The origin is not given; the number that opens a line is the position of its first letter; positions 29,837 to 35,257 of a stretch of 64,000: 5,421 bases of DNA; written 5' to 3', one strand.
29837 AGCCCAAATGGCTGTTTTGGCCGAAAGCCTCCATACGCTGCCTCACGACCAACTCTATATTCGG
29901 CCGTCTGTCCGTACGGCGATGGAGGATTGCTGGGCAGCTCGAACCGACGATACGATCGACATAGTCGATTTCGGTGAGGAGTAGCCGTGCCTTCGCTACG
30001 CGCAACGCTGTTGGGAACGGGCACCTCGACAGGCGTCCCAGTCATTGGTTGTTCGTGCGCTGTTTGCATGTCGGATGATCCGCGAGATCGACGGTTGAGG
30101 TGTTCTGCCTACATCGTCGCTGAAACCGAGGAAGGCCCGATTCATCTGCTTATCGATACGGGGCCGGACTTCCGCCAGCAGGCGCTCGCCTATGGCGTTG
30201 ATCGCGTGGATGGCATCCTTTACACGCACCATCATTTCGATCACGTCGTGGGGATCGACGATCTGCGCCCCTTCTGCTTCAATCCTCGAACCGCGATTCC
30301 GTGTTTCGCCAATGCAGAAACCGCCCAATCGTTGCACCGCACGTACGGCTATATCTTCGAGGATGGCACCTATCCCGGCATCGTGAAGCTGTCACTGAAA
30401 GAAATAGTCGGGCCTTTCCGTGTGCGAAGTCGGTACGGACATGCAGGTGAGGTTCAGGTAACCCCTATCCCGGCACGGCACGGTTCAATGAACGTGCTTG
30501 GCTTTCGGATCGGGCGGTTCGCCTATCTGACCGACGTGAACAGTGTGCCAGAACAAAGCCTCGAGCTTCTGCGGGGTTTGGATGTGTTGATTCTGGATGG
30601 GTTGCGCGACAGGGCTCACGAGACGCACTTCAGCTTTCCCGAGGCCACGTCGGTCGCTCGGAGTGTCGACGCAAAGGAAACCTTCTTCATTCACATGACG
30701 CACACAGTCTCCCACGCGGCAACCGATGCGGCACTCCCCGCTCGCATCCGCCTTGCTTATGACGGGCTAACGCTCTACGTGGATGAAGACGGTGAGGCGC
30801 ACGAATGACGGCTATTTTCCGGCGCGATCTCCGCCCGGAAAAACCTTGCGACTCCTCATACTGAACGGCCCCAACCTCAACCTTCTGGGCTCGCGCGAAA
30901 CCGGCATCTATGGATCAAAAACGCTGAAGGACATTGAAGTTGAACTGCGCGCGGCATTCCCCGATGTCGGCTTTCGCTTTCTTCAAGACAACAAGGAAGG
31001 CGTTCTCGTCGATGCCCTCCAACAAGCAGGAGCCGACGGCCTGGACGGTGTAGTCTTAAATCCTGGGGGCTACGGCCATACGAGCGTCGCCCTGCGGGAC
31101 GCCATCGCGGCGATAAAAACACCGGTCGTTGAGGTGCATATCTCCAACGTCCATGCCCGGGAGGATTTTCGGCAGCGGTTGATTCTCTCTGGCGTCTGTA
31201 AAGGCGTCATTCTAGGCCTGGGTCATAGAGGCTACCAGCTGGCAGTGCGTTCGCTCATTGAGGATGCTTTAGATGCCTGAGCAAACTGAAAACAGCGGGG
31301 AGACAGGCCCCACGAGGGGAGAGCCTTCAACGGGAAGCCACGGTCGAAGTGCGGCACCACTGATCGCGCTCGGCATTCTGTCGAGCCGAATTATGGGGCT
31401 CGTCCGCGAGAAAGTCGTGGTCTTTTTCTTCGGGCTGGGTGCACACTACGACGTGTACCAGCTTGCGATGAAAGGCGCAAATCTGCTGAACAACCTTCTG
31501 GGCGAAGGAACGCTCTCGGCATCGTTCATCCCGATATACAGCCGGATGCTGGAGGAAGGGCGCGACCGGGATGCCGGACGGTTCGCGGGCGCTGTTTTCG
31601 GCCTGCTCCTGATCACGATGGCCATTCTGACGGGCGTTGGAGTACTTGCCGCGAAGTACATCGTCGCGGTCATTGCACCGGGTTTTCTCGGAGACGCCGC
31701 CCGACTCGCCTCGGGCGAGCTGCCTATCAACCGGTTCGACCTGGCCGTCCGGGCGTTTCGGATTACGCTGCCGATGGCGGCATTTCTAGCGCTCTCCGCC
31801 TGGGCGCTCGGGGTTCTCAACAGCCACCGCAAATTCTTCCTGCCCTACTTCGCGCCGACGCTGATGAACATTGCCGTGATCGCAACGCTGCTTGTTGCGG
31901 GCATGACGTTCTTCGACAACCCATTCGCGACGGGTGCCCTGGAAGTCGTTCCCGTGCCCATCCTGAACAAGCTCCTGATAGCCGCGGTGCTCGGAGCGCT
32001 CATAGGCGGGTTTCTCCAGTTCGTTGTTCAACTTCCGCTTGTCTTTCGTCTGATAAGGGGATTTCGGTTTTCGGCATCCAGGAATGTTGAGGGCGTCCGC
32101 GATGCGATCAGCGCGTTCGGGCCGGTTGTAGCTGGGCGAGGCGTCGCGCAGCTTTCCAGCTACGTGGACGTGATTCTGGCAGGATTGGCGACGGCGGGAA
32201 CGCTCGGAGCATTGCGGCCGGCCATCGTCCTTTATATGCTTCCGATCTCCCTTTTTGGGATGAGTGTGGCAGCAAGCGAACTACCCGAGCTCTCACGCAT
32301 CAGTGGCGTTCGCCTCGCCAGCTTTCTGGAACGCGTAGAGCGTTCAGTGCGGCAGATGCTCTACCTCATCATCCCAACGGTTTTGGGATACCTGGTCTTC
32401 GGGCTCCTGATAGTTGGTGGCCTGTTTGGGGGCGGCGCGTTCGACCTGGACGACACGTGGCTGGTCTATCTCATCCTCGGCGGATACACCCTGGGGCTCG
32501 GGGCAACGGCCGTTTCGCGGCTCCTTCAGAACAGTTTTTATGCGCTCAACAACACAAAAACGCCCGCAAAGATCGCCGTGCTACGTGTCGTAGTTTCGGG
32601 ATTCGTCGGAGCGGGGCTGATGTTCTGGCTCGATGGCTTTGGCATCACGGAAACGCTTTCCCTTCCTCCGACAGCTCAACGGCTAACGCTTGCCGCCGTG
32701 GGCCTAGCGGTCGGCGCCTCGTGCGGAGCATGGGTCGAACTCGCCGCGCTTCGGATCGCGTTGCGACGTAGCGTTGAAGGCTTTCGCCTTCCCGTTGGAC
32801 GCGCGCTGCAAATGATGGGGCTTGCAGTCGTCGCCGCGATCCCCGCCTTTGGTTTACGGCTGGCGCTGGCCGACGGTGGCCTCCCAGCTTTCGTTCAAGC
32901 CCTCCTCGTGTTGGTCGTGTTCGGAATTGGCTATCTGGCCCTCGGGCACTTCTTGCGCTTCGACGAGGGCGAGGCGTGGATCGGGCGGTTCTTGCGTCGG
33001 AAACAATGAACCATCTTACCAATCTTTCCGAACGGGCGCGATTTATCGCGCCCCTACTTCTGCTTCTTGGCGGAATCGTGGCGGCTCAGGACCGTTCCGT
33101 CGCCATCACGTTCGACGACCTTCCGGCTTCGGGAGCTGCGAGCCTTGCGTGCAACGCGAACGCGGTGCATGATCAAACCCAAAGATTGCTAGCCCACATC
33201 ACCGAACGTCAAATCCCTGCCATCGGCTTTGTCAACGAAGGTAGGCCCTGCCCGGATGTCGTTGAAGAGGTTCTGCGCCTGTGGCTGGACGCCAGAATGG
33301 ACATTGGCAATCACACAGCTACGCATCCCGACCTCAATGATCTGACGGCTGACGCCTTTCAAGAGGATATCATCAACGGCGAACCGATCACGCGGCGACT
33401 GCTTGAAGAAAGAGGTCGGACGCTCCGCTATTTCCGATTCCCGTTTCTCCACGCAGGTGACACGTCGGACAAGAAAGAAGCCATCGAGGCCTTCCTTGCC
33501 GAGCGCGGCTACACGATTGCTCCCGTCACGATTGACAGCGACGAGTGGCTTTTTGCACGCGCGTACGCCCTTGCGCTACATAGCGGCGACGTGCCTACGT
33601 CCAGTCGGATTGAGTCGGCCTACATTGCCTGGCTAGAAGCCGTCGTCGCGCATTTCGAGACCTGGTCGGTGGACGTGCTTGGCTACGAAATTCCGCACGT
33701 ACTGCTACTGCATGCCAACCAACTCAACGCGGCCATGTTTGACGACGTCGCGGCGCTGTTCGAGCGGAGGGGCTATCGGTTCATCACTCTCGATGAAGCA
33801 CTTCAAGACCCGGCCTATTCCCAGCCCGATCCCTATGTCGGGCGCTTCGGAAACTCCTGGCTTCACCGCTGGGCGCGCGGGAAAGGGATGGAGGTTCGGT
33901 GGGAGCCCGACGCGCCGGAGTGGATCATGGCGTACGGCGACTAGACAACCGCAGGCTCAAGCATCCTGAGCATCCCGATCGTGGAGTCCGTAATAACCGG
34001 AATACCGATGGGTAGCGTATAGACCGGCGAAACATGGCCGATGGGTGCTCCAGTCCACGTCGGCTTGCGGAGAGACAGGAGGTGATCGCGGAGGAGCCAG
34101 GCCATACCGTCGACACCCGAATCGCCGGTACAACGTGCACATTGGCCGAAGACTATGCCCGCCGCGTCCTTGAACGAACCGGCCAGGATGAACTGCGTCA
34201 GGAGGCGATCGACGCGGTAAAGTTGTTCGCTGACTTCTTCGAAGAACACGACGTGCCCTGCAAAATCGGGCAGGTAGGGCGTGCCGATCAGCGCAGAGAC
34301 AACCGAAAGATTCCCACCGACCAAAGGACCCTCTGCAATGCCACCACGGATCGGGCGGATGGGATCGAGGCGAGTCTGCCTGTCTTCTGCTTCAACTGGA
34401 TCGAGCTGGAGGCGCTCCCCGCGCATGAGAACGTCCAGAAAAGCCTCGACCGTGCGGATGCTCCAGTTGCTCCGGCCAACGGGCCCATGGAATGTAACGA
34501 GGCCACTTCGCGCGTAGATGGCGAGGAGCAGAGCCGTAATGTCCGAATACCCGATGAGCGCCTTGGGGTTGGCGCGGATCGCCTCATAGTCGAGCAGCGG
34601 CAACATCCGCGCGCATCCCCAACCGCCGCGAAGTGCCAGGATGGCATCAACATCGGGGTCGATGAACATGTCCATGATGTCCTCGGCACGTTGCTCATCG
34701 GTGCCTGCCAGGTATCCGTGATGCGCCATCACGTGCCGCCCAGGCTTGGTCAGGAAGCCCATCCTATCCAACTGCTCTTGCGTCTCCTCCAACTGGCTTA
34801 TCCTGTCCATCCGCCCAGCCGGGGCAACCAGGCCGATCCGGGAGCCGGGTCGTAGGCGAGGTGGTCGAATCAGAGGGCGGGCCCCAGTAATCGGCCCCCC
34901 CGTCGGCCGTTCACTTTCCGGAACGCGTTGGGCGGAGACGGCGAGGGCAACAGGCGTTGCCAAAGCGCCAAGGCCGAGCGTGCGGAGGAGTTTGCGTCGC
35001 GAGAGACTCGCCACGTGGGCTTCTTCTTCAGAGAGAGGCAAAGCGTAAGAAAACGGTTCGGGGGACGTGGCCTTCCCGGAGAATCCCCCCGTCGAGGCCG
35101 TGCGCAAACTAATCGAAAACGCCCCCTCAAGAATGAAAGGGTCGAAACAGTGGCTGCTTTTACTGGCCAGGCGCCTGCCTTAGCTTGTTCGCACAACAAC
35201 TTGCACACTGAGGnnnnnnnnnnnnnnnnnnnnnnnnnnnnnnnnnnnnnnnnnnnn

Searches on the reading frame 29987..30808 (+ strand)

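Call 64: search_protein_families(library=pfam, proteins=[window:29987-30808:+], max_evalue=0.00001)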
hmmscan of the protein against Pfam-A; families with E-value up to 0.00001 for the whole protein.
window:29987-30808:+ (273 aa): 2 families
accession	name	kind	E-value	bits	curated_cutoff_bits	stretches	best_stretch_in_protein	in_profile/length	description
PF12706.13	Lactamase_B_2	-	1.5e-38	132.9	27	1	54-237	3-200/200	Beta-lactamase superfamily domain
PF00753.33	Lactamase_B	-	1.6e-10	41.7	22.7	1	37-193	4-159/196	Metallo-beta-lactamase superfamily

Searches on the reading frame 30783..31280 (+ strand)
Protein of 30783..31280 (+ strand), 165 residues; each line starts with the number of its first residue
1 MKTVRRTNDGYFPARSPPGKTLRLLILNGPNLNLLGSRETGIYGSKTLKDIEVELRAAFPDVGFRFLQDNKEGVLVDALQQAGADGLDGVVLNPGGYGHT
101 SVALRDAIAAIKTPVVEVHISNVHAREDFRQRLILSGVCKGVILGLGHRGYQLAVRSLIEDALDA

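Call 64: search_protein_families(library=pfam, proteins=[window:30783-31280:+], max_evalue=0.00001)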
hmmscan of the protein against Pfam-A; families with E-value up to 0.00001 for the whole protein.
window:30783-31280:+ (165 aa): 1 family
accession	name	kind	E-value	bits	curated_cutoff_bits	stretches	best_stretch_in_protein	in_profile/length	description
PF01220.24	DHquinase_II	-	7.4e-52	175.2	23.3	1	24-158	2-137/138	Dehydroquinase class II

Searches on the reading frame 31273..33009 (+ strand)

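Call 64: search_protein_families(library=pfam, proteins=[window:31273-33009:+], max_evalue=0.00001)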
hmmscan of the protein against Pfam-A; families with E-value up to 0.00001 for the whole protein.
window:31273-33009:+ (578 aa): 1 family
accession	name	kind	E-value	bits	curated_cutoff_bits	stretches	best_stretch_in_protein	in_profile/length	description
PF03023.19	MurJ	-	2.2e-72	244.5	27.4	1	52-515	4-417/451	Lipid II flippase MurJ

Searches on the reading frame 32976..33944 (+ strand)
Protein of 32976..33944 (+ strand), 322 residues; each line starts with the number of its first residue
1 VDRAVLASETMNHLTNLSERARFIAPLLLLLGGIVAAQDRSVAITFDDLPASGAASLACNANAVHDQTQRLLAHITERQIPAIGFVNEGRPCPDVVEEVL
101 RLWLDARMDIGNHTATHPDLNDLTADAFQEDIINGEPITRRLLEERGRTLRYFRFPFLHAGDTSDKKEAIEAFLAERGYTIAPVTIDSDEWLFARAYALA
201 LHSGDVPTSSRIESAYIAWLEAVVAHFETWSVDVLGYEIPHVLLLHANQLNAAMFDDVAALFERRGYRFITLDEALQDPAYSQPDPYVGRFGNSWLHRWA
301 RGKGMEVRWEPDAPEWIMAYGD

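Call 65: search_protein_families(library=pfam, proteins=[window:32976-33944:+], max_evalue=0.00001)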
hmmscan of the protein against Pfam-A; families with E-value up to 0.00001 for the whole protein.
window:32976-33944:+ (322 aa): 1 family
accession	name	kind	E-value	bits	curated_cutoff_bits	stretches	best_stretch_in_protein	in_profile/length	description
PF01522.26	Polysacc_deac_1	-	2.9e-14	53.5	23.1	1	38-164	5-112/124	Polysaccharide deacetylase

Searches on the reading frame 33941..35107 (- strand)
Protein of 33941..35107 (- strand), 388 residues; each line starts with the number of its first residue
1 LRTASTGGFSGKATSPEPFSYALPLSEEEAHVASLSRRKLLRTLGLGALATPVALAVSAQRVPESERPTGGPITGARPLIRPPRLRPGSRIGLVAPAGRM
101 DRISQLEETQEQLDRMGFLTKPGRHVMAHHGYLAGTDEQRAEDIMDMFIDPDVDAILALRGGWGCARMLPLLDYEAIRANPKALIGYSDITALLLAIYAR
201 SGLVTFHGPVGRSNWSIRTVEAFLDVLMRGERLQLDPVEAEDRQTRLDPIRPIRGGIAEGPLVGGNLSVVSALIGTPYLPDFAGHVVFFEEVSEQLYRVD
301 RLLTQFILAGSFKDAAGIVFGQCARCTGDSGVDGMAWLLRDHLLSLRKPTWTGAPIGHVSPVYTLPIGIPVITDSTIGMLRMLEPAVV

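Call 65: search_protein_families(library=pfam, proteins=[window:33941-35107:-], max_evalue=0.00001)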
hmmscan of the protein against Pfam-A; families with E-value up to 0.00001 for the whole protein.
window:33941-35107:- (388 aa): 2 families
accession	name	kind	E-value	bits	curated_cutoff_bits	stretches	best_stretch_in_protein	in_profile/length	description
PF02016.21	Peptidase_S66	-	8.8e-41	139.3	25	1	91-208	1-121/121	LD-carboxypeptidase N-terminal domain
PF17676.7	Peptidase_S66C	-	3.9e-31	108.6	23.7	1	259-371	1-118/120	LD-carboxypeptidase C-terminal domain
